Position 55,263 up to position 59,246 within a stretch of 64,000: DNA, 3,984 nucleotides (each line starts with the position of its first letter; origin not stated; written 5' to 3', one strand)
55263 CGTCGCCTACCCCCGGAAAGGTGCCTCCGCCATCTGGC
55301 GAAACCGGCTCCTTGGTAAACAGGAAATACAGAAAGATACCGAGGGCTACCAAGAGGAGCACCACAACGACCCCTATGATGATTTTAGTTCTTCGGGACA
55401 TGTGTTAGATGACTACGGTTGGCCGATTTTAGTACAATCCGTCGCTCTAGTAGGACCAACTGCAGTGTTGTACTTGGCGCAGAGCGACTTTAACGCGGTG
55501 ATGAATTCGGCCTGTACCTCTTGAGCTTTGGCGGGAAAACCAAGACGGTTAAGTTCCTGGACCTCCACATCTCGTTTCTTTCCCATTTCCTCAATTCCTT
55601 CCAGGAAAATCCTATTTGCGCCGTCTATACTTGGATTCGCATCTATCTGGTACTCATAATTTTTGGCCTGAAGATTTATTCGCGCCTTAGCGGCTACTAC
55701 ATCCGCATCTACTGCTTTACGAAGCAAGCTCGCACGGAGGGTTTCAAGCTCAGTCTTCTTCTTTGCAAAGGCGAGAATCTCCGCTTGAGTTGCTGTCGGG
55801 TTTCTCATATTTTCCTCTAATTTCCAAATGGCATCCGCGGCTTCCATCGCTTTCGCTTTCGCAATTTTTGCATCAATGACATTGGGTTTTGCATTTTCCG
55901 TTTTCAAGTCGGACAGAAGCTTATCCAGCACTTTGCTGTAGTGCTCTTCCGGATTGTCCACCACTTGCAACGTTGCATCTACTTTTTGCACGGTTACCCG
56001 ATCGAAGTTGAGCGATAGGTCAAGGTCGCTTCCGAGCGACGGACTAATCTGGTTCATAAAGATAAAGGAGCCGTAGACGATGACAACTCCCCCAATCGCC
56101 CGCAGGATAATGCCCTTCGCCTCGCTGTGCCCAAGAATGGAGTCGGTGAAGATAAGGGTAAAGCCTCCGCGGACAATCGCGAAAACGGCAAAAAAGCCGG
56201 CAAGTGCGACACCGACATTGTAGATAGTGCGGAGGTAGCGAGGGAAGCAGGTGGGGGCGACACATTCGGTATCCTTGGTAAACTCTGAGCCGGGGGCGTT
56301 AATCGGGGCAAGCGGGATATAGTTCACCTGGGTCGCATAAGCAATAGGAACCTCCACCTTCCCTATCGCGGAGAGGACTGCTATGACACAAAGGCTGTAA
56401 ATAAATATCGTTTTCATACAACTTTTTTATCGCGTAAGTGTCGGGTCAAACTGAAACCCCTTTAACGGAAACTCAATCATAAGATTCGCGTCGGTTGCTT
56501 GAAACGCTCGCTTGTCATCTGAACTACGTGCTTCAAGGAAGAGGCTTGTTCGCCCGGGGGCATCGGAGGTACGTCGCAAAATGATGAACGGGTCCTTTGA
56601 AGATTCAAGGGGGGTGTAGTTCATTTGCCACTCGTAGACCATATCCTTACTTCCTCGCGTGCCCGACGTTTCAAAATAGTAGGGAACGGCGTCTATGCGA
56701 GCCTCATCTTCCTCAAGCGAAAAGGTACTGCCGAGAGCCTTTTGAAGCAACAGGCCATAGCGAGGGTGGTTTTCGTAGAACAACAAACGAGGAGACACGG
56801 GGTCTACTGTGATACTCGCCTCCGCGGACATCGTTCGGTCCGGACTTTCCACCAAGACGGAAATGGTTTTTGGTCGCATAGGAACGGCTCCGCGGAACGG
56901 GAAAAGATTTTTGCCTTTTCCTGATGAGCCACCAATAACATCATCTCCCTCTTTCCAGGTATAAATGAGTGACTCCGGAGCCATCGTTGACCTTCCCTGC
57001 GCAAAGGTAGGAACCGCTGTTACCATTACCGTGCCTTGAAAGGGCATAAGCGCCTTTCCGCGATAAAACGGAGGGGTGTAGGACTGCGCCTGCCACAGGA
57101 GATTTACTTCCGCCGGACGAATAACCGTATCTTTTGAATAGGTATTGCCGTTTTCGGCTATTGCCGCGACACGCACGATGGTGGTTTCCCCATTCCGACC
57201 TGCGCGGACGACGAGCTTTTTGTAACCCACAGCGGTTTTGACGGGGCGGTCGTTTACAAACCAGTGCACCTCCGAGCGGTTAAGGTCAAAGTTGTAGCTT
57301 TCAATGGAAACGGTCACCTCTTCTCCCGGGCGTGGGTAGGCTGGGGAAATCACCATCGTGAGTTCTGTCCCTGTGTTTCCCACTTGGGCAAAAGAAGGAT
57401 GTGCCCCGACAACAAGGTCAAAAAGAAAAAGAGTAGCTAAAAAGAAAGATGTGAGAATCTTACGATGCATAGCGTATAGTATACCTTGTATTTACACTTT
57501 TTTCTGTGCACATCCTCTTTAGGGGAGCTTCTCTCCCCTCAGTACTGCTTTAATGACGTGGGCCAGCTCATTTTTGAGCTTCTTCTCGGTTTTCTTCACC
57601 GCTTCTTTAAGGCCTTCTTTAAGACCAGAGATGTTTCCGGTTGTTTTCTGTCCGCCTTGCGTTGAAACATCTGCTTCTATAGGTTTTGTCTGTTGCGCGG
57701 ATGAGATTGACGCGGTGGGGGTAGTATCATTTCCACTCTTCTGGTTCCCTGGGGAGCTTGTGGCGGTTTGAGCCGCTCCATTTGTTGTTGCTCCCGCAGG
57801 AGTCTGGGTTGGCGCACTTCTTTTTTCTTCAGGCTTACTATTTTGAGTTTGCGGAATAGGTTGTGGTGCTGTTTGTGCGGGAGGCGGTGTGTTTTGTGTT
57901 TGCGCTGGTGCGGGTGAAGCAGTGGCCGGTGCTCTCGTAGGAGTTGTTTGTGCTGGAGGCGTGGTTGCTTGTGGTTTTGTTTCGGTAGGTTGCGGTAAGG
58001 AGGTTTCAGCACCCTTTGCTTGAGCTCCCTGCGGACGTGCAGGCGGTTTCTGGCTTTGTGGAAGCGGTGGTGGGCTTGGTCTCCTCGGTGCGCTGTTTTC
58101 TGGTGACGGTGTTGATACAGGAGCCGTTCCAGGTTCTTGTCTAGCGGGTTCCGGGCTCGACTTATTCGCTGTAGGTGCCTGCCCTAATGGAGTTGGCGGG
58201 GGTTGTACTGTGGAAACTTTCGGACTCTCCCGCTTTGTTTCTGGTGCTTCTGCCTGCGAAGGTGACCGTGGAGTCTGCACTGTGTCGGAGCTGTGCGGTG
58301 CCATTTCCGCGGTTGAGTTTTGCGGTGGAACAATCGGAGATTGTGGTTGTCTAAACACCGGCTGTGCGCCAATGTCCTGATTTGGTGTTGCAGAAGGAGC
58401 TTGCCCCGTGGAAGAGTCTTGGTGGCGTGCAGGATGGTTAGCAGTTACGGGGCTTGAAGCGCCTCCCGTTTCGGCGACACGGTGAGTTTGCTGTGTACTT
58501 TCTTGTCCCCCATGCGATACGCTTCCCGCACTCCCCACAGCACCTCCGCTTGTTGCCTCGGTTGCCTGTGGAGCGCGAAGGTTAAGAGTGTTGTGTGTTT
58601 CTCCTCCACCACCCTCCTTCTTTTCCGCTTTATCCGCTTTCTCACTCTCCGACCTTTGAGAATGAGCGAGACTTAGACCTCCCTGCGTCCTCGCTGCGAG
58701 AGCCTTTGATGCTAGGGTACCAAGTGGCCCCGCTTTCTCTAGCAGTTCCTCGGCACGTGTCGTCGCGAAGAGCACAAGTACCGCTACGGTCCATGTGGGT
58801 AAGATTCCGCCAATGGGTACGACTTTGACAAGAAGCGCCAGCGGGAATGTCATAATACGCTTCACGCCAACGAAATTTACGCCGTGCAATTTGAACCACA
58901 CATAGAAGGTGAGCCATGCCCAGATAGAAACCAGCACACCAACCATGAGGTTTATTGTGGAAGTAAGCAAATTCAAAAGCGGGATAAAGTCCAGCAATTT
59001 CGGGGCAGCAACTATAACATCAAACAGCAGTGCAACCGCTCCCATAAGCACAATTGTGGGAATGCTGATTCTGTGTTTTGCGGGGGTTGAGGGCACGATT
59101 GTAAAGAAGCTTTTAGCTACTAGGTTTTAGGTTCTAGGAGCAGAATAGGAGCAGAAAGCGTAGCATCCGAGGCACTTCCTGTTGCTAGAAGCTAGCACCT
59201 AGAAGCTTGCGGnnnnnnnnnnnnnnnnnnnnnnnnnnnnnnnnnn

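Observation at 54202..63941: Minus-strand cluster resembling a minimal conjugation/type IV secretion apparatus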

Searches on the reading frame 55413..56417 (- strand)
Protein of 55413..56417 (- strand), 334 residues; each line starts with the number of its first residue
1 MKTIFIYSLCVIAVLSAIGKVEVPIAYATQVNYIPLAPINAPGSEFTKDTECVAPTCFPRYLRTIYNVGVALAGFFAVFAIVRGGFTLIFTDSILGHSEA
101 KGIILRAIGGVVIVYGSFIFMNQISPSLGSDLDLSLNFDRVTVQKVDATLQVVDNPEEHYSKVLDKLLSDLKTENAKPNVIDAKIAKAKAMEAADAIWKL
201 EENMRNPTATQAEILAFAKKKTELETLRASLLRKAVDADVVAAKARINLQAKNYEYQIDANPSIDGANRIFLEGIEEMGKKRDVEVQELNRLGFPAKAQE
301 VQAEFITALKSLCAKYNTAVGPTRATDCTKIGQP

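Call 3: search_protein_families(library=pfam, proteins=[window:55413-56417:-], max_evalue=0.1)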
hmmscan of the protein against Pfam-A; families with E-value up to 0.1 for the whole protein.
window:55413-56417:- (334 aa): 2 families
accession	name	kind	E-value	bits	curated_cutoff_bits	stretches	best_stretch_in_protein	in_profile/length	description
PF09033.15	DFF-C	-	0.013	15.9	25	1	130-226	57-154/165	DNA Fragmentation factor 45kDa, C terminal domain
PF14063.11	DUF4254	-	0.09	13.1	27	0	195-244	12-60/144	Protein of unknown function (DUF4254)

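Call 6: search_protein_families(library=ncbifam, proteins=[window:55413-56417:-], max_evalue=0.1)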
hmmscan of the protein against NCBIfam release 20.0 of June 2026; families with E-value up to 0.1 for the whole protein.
window:55413-56417:- (334 aa): 2 families
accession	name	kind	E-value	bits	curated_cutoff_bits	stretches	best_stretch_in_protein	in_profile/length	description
NF005273.1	PRK06778.1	equivalog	0.025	14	383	1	86-193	38-141/297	putative lateral flagellar export/assembly protein LafU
NF041265.1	NadS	equivalog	0.058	13.7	60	0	161-222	25-85/94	NadS family protein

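Call 7: search_protein_families(library=phrogs, proteins=[window:55413-56417:-], max_evalue=0.01)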
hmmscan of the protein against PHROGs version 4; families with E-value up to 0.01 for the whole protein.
window:55413-56417:- (334 aa): 0 families

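Call 29: search_protein_families(library=pfam, alignment_id=A1, max_evalue=0.01)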
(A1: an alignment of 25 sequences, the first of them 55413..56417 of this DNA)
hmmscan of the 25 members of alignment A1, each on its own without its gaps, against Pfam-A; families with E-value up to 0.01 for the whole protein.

A. member 1, window:55413-56417:- (334 aa): 0 families

B. families by the number of members that match (of 25 scanned): 8 families
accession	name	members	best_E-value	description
PF18895.5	T4SS_pilin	24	2.4e-10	Type IV secretion system pilin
PF04956.18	TrbC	3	8.3e-07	TrbC/VIRB2 pilin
PF05345.18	He_PIG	1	1.2e-11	Putative Ig domain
PF24615.2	Spectrin_Anc-1_2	1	0.0012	Nuclear anchorage protein 1, spectrin repeat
PF00520.37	Ion_trans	1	0.0015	Ion transport protein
PF12053.14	Par3_HAL_N_term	1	0.0081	N-terminal of Par3 and HAL proteins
PF06570.16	DUF1129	1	0.0081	Protein of unknown function (DUF1129)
PF02466.24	Tim17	1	0.0082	Tim17/Tim22/Tim23/Pmp24 family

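Call 71: search_solved_structures(query=A1, max_evalue=10)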
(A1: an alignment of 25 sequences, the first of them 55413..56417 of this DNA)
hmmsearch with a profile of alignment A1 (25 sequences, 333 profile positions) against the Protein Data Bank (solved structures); distinct sequences matched with E-value up to 10: 10.
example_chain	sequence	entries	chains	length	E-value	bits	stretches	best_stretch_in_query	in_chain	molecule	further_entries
7tdr_A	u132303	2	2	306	0.99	12.4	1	118-270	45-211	34k2 salivary protein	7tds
6jlb_A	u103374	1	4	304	1.5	11.8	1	150-300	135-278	Lamin A/C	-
2oto_A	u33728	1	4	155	2.4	11.2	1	123-248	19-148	M protein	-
6snz_A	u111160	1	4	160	4.6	10.2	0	149-250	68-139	Prelamin-A/C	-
9s4q_25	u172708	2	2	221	5.3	10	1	152-232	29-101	Kinetochore protein SPC25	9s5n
8rve_0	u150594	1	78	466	6.3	9.8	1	143-273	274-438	Vimentin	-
3u59_A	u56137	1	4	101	6.4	9.8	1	161-224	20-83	Tropomyosin beta chain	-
4uxv_A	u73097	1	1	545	6.5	9.7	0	169-270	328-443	SEPTATION RING FORMATION REGULATOR EZRA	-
2ap3_A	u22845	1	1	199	7.9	9.5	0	130-288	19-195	conserved hypothetical protein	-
7d9n_A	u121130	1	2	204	8.7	9.3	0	173-285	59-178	Lamin-A/C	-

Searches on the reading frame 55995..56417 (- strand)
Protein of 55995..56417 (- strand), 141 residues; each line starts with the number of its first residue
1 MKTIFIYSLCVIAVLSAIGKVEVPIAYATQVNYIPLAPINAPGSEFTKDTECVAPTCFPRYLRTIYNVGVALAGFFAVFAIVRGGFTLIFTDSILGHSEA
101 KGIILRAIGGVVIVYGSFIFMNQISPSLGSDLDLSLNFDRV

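Call 72: search_protein_families(library=pfam, proteins=[window:55995-56417:-], max_evalue=10)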
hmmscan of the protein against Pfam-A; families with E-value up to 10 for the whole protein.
seq(141 aa): 0 families

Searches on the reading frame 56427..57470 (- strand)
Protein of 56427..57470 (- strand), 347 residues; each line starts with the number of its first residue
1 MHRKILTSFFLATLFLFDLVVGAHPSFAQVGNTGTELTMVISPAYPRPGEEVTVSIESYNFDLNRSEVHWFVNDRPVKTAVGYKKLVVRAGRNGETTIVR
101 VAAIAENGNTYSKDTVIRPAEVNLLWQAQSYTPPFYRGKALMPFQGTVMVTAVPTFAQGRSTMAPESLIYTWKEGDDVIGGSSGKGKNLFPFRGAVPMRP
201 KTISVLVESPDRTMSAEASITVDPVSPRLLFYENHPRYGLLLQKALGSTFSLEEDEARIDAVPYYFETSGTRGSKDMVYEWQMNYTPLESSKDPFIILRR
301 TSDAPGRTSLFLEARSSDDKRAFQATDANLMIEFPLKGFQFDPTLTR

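Call 3: search_protein_families(library=pfam, proteins=[window:56427-57470:-], max_evalue=0.1)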
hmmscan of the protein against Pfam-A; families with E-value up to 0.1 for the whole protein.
window:56427-57470:- (347 aa): 1 family
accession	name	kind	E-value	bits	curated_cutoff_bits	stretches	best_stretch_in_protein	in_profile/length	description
PF06832.18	BiPBP_C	-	0.032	14.6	26.8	0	65-99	43-77/90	Penicillin-Binding Protein C-terminus Family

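Call 6: search_protein_families(library=ncbifam, proteins=[window:56427-57470:-], max_evalue=0.1)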
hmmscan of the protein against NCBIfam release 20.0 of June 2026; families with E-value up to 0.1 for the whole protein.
window:56427-57470:- (347 aa): 0 families

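Call 7: search_protein_families(library=phrogs, proteins=[window:56427-57470:-], max_evalue=0.01)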
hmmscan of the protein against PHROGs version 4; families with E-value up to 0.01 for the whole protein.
window:56427-57470:- (347 aa): 0 families

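Call 30: search_solved_structures(query=A2, max_evalue=1)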
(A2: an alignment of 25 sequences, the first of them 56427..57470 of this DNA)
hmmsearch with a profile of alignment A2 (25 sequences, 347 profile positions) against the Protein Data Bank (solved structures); distinct sequences matched with E-value up to 1: 11.
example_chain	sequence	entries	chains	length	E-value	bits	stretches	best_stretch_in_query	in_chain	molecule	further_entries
3shs_A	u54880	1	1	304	0.00039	22.5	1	145-229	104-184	Hoc head outer capsid protein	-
2mkl_C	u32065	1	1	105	0.15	14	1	51-88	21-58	Novel antigen receptor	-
5lxk_A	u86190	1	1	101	0.4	12.6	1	173-231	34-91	Decoration protein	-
7ysg_P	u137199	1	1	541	0.61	12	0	88-150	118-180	Secretory component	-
5d4k_A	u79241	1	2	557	0.64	12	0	88-150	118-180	Polymeric immunoglobulin receptor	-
8sku_E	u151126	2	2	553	0.64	12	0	88-150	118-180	Secretory component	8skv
6kxs_P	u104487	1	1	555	0.65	12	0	88-150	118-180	Polymeric immunoglobulin receptor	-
6lx3_P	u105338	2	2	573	0.7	11.8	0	88-150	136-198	Polymeric immunoglobulin receptor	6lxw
2ocw_A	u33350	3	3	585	0.73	11.8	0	88-150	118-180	Polymeric-immunoglobulin receptor | Secretory component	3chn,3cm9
6ue7_C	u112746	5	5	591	0.76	11.7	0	88-150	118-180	Polymeric immunoglobulin receptor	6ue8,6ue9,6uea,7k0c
7sjl_A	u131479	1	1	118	0.84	11.6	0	274-316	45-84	Neuregulin-1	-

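Call 32: find_homologous_proteins(query=window:56427-57470:-, max_evalue=0.00001)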
Query window:56427-57470:- (347 aa): 89 proteins with E <= 0.00001 among 2143 candidates.
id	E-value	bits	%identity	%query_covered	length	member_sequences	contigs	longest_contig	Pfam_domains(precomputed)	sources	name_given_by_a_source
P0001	9.8e-231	783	100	100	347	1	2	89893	-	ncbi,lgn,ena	-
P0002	1.7e-172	591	81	90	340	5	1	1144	-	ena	-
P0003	7.1e-149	514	66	99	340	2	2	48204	-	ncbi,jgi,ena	-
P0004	2.0e-148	512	68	99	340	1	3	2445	-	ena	-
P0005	8.8e-145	500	66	96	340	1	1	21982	-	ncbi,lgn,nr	ncbi:MAG: hypothetical protein Q7R64_00855 [bacterium]|nr:hypothetical protein [bacterium]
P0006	3.2e-144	498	66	98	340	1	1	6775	-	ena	-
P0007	1.8e-143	496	65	99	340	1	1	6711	-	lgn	-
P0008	1.8e-134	466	63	96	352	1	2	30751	-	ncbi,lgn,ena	-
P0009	2.4e-133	462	65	89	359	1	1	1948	-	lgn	-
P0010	3.9e-133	462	64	97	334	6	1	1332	-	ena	-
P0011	1.5e-132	460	67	90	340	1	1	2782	-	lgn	-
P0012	1.8e-132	460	63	97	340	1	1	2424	-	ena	-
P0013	2.3e-129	449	62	96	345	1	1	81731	-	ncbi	-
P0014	3.9e-127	442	60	99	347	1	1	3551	-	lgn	-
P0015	2.6e-126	439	60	97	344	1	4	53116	-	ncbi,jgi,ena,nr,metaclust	ncbi:MAG: hypothetical protein UY50_C0023G0013 [Parcubacteria group bacterium GW2011_GWA2_49_9]|nr:M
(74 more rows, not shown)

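Call 46: predict_structure(alignment_id=A4)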
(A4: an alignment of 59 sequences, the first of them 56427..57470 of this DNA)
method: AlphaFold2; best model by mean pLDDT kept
length: 347 residues; sequences in the alignment: 59
mean_pLDDT: 91.9   pTM: 0.80
mean pLDDT of the five models: 91.9, 91.6, 90.8, 90.4, 90.3
residues with pLDDT >= 90: 281; 70-90: 42; 50-70: 14; < 50: 10
segments of 3 or more residues with pLDDT < 50: 25-33
pLDDT, mean of each block of 10 residues (from residue 1): 75 74 48 72 98 97 98 98 98 98 97 97 97 89 96 98 98 97 98 93 98 98 96 96 94 96 92 83 95 94 97 96 96 91 73
secondary structure, 60 per line:
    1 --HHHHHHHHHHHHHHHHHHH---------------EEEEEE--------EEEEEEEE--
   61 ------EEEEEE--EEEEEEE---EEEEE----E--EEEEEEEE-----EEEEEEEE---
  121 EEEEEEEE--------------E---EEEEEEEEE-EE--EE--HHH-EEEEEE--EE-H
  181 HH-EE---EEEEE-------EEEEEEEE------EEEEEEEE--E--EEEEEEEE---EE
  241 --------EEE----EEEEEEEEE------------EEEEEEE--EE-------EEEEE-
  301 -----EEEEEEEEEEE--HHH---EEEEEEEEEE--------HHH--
elements in order: H3-21 E37-42 E51-58 E67-72 E75-81 E85-89 E97-104 E110-117 E121-128 E147-155 E169-174 E189-193 E201-208 E215-222 E228-235 E249-251 E256-264 E277-283 E295-299 E306-316 E325-334

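Call 50: fold_search(model_id=the predicted structure, library=pdb)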
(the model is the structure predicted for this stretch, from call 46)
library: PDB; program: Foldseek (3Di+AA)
matches with E <= 10: 1662; with E <= 0.001: 335
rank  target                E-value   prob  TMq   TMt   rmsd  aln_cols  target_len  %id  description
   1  3shs                  8.8e-10  1.00  0.28  0.31  15.4       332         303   12  Three N-terminal domains of the bacteriophage RB49 Highly Immunogenic Outer Capsid protein (Hoc) (released 2011-06-29)
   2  5k6z_A                5.6e-08  1.00  0.19  0.17  31.6       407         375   11  Sidekick chimera containing sidekick-2 immunoglobulin domains 1-2 and sidekick-1 immunoglobulin domains 3-4 (released 2016-09-28)
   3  5k70_D                1.0e-07  1.00  0.19  0.19  22.2       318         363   10  Sidekick-2 immunoglobulin domains 1-4 H18R/N22S mutant (released 2016-09-28)
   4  5k6y_A                1.0e-07  1.00  0.19  0.18  22.5       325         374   12  Sidekick-2 immunoglobulin domains 1-4, crystal form 2 (released 2016-09-28)
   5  4aq1_C                1.3e-07  1.00  0.27  0.18  27.5       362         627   13  Structure of the SbsB S-layer protein of Geobacillus stearothermophilus PV72p2 in complex with nanobody KB6 (released 2012-06-13)
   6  5k70_B                2.2e-07  1.00  0.19  0.18  32.0       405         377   10  Sidekick-2 immunoglobulin domains 1-4 H18R/N22S mutant (released 2016-09-28)
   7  9rcs_A                2.3e-07  1.00  0.26  0.28  12.0       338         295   11  Cardioderma bat coronavirus KY43 receptor binding domain in complex with human CEACAM6 (released 2026-04-08)
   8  5k6u_A                2.3e-07  1.00  0.18  0.17  31.2       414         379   10  Sidekick-1 immunoglobulin domains 1-4, crystal form 1 (released 2016-09-28)
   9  6rur_A                2.4e-07  1.00  0.27  0.17  19.1       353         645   11  Structure of the SCIN stabilized C3bBb convertase bound to properdin (released 2019-08-21)
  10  6e57_D                3.0e-07  1.00  0.17  0.16  16.2       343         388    9  Bacteroides ovatus mixed-linkage glucan utilization locus (MLGUL) SGBP-B in complex with mixed-linkage heptasaccharide (released 2019-05-29)
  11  5xwx_A                3.2e-07  1.00  0.18  0.17  32.4       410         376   11  Crystal structure of the four N-terminal immunoglogulin domains of Sidekick-1 protein (released 2018-08-29)
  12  6e57_C                3.3e-07  1.00  0.18  0.16  16.4       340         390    9  Bacteroides ovatus mixed-linkage glucan utilization locus (MLGUL) SGBP-B in complex with mixed-linkage heptasaccharide (released 2019-05-29)
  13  9g8b_A                3.5e-07  1.00  0.24  0.24  13.2       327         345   11  CryoEM structure of the fragment-2 (2892-3236) in the grappling hook protein A (GhpA) in the bacterium Aureispira sp.  (released 2024-10-16)
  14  5xeq_B                3.7e-07  1.00  0.21  0.25  17.2       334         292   12  Crystal Structure of human MDGA1 and human neuroligin-2 complex (released 2017-07-12)
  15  5k6w_A                4.1e-07  1.00  0.20  0.15  22.2       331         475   11  Sidekick-1 immunoglobulin domains 1-5 (released 2016-09-28)
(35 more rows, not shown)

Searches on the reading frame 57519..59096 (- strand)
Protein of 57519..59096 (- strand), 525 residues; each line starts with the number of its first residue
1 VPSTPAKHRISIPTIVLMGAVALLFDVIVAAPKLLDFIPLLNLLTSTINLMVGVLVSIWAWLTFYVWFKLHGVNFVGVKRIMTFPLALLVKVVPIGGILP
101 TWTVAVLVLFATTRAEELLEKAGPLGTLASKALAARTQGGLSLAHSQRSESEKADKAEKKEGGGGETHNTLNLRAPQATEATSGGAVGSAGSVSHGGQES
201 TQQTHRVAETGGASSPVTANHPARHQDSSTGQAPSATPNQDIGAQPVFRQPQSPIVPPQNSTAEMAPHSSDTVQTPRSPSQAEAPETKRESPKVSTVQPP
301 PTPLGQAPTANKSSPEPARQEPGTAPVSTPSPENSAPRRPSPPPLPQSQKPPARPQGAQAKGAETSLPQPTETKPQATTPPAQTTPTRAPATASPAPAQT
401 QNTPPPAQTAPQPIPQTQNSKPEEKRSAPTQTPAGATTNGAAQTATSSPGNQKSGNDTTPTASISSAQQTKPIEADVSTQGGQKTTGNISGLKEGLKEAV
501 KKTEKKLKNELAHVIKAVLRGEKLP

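Call 3: search_protein_families(library=pfam, proteins=[window:57519-59096:-], max_evalue=0.1)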
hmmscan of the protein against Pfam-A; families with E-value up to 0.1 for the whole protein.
window:57519-59096:- (525 aa): 0 families

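Call 6: search_protein_families(library=ncbifam, proteins=[window:57519-59096:-], max_evalue=0.1)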
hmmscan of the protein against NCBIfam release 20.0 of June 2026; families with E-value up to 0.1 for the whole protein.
window:57519-59096:- (525 aa): 0 families

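Call 7: search_protein_families(library=phrogs, proteins=[window:57519-59096:-], max_evalue=0.01)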
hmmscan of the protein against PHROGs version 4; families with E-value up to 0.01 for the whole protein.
window:57519-59096:- (525 aa): 0 families
